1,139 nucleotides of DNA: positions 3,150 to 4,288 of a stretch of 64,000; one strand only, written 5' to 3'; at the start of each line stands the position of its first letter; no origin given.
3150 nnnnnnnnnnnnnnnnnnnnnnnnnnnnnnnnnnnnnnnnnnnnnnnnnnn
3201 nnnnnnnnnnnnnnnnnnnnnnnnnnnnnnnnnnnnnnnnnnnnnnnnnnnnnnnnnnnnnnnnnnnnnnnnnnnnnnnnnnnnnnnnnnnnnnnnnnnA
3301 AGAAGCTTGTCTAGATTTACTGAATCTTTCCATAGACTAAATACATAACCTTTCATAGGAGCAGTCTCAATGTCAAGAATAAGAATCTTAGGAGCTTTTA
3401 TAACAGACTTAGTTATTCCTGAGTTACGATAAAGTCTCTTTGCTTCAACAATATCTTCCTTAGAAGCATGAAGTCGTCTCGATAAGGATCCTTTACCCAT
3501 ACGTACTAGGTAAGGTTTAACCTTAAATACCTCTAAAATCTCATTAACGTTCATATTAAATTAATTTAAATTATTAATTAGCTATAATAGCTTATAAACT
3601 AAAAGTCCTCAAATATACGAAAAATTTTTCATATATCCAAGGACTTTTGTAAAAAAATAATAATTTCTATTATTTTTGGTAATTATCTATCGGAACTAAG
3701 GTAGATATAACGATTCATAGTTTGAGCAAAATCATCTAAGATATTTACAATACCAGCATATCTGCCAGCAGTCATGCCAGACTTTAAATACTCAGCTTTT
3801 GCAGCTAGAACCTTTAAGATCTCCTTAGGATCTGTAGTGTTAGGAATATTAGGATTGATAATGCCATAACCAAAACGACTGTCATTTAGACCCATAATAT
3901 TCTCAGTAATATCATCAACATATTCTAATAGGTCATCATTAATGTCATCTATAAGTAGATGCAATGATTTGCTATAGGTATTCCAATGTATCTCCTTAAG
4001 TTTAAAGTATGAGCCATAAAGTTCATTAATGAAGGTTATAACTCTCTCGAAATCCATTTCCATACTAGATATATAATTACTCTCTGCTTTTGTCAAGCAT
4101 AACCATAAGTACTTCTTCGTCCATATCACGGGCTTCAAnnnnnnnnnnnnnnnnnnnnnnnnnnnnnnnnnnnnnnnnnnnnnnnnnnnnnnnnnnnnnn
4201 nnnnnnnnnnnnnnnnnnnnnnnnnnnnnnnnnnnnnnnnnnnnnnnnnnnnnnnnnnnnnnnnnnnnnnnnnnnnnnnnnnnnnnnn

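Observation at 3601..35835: Recurring AT-rich palindrome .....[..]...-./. run-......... upstream of minus-strand transcription units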

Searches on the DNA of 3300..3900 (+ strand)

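Call 8: search_dna_similar(query=window:3300-3900:+, collection=phages, mode=distant, max_rows=20)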
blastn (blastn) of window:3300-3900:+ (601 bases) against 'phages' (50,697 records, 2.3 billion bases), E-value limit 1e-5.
Records with a match: 2; places in all: 2; records where one place covers at least 80% of the query: 2.
Best place of each record, by identity: 80-90% 2.
By first word of the organism name: uncultured 2.
By host as written in the record: - 2.
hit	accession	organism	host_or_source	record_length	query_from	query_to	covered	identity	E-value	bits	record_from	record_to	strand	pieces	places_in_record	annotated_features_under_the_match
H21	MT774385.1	uncultured phage cr108_1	human feces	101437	2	601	100%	86.9%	0e+0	720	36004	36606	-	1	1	hypothetical protein | DNA-binding protein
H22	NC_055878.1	uncultured phage cr108_1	human feces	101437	2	601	100%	86.9%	0e+0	720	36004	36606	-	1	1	DNA polymerase exonuclease subunit | DNA-binding protein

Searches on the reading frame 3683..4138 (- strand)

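Call 58: search_protein_families(library=pfam, proteins=[window:3683-4138:-], max_evalue=0.01)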
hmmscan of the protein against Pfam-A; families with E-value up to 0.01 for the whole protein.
window:3683-4138:- (151 aa): 1 family
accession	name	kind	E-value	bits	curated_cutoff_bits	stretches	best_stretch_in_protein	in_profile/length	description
PF19174.5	DUF5856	-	2e-07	32.4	34.6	1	51-146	1-92/94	Family of unknown function (DUF5856)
